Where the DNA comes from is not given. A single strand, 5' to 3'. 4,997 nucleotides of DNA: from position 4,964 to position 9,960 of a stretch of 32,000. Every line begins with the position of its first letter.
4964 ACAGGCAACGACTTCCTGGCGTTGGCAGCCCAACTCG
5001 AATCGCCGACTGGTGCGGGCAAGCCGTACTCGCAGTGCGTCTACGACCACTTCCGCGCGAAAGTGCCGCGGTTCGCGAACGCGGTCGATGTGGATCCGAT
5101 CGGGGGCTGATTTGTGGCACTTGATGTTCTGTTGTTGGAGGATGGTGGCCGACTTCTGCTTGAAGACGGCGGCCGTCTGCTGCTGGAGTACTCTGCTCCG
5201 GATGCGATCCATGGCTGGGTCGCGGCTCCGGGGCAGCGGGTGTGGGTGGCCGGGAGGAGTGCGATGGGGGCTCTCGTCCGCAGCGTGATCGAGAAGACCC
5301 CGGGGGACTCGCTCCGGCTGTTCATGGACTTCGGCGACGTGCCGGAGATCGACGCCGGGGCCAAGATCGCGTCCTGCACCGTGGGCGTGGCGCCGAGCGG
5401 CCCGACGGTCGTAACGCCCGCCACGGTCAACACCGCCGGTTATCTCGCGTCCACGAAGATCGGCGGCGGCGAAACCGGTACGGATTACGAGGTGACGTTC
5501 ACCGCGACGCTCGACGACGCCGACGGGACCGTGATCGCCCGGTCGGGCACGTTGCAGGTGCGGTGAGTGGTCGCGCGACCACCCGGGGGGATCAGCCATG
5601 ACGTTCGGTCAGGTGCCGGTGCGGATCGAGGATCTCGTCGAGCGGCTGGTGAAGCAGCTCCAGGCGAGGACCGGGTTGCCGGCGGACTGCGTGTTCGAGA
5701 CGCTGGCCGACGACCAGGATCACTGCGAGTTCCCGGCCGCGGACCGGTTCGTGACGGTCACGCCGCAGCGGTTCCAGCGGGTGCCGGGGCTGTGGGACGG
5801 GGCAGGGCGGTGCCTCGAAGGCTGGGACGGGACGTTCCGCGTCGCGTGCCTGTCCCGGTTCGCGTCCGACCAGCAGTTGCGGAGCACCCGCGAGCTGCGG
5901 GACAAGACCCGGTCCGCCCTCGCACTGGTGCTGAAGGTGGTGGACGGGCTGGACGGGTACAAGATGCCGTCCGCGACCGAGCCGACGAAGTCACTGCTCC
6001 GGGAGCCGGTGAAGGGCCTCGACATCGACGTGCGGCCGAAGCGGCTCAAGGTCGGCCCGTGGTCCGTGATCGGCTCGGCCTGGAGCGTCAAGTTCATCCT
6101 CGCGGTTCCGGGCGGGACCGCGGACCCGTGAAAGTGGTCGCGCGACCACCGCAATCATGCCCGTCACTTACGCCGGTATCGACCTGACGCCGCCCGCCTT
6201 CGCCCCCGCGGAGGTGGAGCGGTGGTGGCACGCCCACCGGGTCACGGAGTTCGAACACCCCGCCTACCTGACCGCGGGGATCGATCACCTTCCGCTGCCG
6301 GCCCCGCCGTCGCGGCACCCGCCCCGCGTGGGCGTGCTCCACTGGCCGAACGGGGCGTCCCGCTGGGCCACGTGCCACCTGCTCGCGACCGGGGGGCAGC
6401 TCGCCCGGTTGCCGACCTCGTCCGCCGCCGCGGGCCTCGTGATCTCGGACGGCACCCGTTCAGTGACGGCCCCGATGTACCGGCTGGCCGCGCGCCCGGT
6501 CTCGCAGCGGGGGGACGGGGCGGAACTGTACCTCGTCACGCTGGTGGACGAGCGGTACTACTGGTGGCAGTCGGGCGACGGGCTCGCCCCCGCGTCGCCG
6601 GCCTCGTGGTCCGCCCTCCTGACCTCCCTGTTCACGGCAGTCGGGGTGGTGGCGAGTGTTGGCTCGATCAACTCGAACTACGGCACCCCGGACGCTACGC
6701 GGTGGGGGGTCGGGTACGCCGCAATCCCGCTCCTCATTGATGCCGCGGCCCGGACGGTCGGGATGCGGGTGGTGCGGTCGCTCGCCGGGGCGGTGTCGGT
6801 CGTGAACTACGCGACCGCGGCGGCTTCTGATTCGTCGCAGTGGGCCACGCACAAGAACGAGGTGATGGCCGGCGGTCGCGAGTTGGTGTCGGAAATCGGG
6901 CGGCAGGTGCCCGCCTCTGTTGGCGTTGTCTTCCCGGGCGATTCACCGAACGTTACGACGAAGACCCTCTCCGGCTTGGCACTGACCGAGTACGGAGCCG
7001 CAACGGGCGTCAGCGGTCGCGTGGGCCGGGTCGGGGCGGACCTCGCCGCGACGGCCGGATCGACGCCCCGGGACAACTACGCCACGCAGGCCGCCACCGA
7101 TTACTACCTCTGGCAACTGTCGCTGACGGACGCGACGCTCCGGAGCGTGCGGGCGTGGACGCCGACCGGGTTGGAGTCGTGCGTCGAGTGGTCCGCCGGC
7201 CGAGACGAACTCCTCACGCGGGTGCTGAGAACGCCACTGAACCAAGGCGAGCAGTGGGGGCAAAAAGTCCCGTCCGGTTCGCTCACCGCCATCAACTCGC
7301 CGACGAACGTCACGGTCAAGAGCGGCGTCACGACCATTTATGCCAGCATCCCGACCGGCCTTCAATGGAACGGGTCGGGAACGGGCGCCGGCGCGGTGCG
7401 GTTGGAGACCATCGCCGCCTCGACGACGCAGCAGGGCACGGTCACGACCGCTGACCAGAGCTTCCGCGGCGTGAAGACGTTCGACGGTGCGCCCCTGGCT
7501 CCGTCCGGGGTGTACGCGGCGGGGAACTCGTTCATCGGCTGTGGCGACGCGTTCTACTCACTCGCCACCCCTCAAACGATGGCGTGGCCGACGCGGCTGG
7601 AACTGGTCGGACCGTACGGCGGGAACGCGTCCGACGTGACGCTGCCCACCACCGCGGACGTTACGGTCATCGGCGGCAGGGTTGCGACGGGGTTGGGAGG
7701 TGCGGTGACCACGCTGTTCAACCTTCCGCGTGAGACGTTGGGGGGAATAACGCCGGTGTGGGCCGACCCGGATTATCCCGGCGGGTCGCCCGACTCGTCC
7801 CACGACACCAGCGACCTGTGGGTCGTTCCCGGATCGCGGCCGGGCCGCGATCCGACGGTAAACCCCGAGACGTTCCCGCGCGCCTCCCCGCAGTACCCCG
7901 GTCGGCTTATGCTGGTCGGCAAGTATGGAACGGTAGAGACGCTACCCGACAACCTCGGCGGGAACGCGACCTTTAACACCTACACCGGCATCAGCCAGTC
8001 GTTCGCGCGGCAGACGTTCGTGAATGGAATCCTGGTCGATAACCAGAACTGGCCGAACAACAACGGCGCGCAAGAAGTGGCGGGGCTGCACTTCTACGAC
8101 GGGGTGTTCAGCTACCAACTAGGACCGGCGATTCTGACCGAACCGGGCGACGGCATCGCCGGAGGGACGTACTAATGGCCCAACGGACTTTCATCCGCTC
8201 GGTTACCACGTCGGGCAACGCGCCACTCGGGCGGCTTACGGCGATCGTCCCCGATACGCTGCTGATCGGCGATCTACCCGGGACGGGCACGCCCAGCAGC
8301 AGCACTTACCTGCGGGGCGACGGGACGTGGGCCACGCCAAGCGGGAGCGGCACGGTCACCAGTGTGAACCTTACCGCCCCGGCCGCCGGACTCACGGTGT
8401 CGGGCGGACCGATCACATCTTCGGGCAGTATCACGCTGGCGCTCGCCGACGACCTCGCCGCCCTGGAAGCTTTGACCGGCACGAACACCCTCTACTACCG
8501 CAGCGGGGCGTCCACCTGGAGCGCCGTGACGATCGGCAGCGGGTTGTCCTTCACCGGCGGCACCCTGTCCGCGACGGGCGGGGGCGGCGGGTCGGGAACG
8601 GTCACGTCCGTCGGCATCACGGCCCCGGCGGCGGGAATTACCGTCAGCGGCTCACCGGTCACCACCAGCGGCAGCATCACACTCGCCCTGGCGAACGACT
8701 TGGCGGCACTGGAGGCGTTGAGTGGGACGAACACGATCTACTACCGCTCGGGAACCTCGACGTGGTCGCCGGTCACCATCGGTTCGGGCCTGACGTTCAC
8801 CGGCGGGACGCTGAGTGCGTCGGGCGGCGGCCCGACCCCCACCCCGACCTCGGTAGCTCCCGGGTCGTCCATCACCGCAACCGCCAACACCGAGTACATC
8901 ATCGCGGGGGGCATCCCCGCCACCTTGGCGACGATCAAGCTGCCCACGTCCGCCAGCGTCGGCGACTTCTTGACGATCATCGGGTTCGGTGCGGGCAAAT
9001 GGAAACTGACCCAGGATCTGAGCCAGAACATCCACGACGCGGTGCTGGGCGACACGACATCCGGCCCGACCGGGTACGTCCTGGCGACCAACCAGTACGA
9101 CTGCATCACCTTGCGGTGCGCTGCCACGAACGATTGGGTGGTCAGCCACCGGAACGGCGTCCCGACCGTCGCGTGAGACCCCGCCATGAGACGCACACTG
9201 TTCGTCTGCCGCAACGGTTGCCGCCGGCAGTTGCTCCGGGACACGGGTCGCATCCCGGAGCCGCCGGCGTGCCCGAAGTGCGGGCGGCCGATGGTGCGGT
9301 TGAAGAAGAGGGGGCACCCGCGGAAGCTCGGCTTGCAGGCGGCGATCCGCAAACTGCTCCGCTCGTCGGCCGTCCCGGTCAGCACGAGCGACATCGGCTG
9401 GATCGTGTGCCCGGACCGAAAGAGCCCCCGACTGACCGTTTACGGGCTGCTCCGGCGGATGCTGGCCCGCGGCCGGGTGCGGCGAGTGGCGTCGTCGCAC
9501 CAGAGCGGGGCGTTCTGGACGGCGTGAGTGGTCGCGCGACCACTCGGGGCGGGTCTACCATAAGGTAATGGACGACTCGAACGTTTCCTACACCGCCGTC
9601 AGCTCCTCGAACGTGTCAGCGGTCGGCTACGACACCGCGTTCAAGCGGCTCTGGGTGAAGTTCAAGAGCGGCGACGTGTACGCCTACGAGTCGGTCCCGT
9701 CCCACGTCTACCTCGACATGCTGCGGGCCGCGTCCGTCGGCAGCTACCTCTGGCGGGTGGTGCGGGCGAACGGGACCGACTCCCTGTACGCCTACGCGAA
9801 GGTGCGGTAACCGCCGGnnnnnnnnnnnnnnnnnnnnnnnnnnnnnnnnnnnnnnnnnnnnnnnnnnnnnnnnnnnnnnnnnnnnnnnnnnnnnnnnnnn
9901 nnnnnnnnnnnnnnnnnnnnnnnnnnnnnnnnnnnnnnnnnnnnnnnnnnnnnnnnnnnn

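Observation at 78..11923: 16-bp perfect palindrome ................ marks every expression unit of the phage-like cluster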

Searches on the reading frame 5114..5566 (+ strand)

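Call 7: search_protein_families(library=pfam, proteins=[window:5114-5566:+], max_evalue=0.01)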
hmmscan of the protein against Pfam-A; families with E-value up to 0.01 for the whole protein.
window:5114-5566:+ (150 aa): 1 family
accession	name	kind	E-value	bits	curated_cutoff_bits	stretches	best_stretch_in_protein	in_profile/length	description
PF23148.1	Gp77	-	1.3e-10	42.1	27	1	61-146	1-82/84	Podophage GP4 fiber-tail adaptor protein gp77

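Call 8: search_protein_families(library=phrogs, proteins=[window:5114-5566:+], max_evalue=0.01)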
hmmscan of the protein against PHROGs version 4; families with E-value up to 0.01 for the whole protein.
window:5114-5566:+ (150 aa): 1 family
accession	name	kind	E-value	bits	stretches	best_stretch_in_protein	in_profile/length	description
phrog_4137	-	unknown function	0.00025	21.3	1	25-142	230-339/349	-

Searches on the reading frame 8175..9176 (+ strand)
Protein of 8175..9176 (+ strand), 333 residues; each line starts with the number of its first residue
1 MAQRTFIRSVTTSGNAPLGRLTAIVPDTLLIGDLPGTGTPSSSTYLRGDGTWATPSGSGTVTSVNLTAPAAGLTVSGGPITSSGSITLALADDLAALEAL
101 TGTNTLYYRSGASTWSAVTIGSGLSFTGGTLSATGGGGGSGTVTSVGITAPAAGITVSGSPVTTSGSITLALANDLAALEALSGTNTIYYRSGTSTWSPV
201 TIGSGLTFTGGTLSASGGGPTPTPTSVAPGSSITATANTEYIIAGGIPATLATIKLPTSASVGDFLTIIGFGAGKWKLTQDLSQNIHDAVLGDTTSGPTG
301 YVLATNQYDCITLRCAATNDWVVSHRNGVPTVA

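Call 7: search_protein_families(library=pfam, proteins=[window:8175-9176:+], max_evalue=0.01)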
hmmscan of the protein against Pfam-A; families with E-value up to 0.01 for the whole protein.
window:8175-9176:+ (333 aa): 1 family
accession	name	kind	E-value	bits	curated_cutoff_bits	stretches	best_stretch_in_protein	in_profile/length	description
PF19264.4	DUF5907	-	0.0019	18.8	27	0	158-215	21-73/80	Repeat of unknown function (DUF5907)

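Call 8: search_protein_families(library=phrogs, proteins=[window:8175-9176:+], max_evalue=0.01)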
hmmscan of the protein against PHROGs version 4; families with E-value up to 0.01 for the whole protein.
window:8175-9176:+ (333 aa): 0 families

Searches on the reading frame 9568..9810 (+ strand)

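Call 9: search_protein_families(library=pfam, proteins=[window:9568-9810:+], max_evalue=0.01)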
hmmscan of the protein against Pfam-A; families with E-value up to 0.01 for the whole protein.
window:9568-9810:+ (80 aa): 1 family
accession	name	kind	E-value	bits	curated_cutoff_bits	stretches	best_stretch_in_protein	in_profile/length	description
PF13619.11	KTSC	-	7.2e-17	61.3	25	1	12-66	1-55/58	KTSC domain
